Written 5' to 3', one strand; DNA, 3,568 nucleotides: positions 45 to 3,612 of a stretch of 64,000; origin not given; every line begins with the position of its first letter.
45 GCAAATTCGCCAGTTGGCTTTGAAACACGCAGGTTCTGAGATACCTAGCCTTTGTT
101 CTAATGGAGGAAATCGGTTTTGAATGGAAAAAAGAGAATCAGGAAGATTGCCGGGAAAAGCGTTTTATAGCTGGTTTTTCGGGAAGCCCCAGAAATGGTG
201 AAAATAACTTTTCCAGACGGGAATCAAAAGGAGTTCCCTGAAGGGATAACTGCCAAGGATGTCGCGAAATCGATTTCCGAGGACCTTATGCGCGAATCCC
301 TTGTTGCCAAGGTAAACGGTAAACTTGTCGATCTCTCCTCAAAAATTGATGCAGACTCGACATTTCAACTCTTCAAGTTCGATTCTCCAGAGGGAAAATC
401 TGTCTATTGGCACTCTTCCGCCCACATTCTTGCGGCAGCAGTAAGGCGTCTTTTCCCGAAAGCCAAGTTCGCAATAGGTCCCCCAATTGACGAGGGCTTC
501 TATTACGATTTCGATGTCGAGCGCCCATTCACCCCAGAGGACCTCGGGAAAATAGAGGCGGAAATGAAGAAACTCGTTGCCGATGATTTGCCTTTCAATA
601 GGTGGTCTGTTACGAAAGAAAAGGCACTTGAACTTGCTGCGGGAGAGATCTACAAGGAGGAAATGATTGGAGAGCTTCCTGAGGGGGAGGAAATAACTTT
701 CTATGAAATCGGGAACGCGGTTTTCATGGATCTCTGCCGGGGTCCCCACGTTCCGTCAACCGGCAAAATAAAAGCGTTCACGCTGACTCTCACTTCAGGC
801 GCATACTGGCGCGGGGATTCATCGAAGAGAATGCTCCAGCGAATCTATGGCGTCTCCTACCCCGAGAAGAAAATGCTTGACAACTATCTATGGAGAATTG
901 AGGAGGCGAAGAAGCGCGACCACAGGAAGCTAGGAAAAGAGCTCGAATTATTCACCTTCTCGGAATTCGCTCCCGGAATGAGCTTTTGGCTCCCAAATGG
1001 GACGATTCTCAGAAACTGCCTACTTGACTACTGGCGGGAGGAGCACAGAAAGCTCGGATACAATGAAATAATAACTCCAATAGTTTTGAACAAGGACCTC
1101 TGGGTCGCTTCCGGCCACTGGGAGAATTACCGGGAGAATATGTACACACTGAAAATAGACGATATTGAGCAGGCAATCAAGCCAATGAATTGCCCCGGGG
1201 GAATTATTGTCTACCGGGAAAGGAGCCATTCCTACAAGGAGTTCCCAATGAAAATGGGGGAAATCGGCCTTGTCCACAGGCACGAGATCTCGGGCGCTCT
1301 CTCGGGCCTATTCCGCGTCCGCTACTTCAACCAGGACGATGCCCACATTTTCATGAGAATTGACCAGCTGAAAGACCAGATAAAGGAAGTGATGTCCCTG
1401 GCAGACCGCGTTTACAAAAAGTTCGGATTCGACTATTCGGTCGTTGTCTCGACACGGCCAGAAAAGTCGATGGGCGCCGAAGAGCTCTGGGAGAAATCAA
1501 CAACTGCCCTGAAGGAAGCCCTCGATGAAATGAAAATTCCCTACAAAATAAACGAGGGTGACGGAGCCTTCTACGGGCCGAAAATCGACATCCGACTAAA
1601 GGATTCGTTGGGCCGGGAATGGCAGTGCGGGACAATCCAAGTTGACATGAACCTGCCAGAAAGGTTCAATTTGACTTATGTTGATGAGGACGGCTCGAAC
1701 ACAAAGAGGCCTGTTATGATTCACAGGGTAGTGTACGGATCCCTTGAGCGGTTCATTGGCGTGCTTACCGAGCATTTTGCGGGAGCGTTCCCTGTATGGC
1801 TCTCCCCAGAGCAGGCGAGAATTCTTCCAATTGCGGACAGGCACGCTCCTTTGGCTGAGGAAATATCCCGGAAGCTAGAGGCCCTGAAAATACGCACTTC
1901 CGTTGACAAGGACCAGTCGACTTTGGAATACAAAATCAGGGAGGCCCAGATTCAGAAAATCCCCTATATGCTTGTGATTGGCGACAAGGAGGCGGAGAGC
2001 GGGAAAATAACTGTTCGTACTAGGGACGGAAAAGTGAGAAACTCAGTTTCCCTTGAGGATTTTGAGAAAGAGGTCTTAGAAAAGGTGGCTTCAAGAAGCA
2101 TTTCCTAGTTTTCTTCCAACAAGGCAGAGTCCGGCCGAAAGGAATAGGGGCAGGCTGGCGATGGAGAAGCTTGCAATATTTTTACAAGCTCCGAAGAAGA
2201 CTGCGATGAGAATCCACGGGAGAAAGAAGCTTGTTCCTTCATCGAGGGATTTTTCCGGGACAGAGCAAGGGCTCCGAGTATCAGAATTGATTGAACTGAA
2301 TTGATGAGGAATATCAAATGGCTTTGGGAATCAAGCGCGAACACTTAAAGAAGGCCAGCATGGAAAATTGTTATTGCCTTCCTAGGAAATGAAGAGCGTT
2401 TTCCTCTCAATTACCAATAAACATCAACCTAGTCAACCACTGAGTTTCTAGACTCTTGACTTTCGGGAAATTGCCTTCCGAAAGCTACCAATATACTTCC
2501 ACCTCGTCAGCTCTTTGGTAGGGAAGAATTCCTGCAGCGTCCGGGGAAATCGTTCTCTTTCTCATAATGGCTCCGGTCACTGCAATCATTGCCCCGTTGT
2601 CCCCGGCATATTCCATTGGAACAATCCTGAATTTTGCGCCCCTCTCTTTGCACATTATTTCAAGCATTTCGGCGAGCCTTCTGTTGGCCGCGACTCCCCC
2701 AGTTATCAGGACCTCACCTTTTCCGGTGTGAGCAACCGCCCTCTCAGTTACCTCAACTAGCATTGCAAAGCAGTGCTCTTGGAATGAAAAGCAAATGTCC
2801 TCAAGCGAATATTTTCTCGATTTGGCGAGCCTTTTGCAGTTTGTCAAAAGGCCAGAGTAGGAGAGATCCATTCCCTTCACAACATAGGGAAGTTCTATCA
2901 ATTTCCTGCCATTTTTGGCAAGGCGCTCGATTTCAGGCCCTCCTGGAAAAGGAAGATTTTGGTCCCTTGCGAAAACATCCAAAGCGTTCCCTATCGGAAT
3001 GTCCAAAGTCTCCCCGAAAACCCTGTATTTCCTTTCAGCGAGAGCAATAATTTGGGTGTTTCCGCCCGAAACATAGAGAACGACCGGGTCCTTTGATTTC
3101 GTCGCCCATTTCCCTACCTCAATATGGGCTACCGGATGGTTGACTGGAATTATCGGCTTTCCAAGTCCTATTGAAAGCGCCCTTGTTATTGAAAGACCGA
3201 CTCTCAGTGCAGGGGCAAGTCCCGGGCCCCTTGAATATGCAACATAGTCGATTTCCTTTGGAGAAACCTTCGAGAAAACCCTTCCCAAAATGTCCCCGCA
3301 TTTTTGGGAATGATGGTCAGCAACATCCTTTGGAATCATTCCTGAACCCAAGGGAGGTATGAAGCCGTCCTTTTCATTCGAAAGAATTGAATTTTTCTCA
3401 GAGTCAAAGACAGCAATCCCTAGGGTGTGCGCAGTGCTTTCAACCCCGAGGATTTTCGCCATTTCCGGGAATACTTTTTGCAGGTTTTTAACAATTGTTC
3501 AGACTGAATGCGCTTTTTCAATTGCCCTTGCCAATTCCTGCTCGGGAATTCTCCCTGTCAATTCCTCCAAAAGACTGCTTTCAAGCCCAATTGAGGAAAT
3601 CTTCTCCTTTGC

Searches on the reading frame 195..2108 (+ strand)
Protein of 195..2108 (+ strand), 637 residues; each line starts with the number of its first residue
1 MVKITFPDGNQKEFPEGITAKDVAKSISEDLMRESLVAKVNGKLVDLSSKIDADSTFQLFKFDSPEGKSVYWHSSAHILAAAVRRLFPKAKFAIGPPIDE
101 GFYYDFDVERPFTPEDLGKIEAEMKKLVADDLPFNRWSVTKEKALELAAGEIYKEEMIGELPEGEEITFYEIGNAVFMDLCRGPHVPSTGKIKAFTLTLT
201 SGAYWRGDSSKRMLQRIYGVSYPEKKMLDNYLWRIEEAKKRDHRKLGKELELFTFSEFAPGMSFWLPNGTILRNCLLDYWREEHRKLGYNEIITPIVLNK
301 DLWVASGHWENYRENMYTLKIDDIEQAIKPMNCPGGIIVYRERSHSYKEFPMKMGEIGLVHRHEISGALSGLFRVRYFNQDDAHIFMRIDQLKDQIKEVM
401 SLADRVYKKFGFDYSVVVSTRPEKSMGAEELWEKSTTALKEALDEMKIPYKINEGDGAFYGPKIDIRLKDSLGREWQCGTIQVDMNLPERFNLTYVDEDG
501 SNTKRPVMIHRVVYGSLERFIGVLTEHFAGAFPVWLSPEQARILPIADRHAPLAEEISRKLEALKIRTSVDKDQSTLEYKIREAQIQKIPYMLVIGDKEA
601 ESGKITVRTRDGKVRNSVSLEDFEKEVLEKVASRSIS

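Call 19: search_protein_families(library=pfam, max_evalue=0.001, proteins=[window:195-2108:+])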
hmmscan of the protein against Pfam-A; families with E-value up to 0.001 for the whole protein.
window:195-2108:+ (637 aa): 4 families
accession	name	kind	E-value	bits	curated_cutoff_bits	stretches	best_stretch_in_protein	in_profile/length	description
PF00587.30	tRNA-synt_2b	-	1.4e-42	146.2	29.3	1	317-528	1-179/179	tRNA synthetase class II core domain (G, H, P, S and T)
PF03129.25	HGTP_anticodon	-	2.5e-22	79.2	21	1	540-629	1-93/94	Anticodon binding domain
PF07973.19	tRNA_SAD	-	1.3e-16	60.7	24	1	167-218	1-44/44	Threonyl and Alanyl tRNA synthetase second additional domain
PF02824.27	TGS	-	3e-15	56.4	22.2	1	2-60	1-59/60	TGS domain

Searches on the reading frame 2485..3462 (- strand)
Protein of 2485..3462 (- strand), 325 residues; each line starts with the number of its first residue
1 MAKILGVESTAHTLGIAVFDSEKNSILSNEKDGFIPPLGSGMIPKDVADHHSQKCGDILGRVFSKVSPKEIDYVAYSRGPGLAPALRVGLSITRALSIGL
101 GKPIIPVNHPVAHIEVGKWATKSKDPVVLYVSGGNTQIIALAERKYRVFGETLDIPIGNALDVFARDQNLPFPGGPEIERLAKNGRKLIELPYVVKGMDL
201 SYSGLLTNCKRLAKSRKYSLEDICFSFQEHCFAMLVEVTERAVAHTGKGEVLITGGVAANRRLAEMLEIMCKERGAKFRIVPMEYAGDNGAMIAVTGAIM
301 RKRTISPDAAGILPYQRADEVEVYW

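Call 19: search_protein_families(library=pfam, max_evalue=0.001, proteins=[window:2485-3462:-])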
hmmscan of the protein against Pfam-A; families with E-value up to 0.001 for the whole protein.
window:2485-3462:- (325 aa): 2 families
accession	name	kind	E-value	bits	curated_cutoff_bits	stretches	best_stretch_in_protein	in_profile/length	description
PF00814.31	TsaD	-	1.1e-76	258.5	24.8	1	32-294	11-263/264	tRNA N6-adenosine threonylcarbamoyltransferase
PF22521.2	HypF_C_2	-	9.7e-08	32.5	27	1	177-288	122-234/241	Carbamoyltransferase, Kae1-like Domain, second subdomain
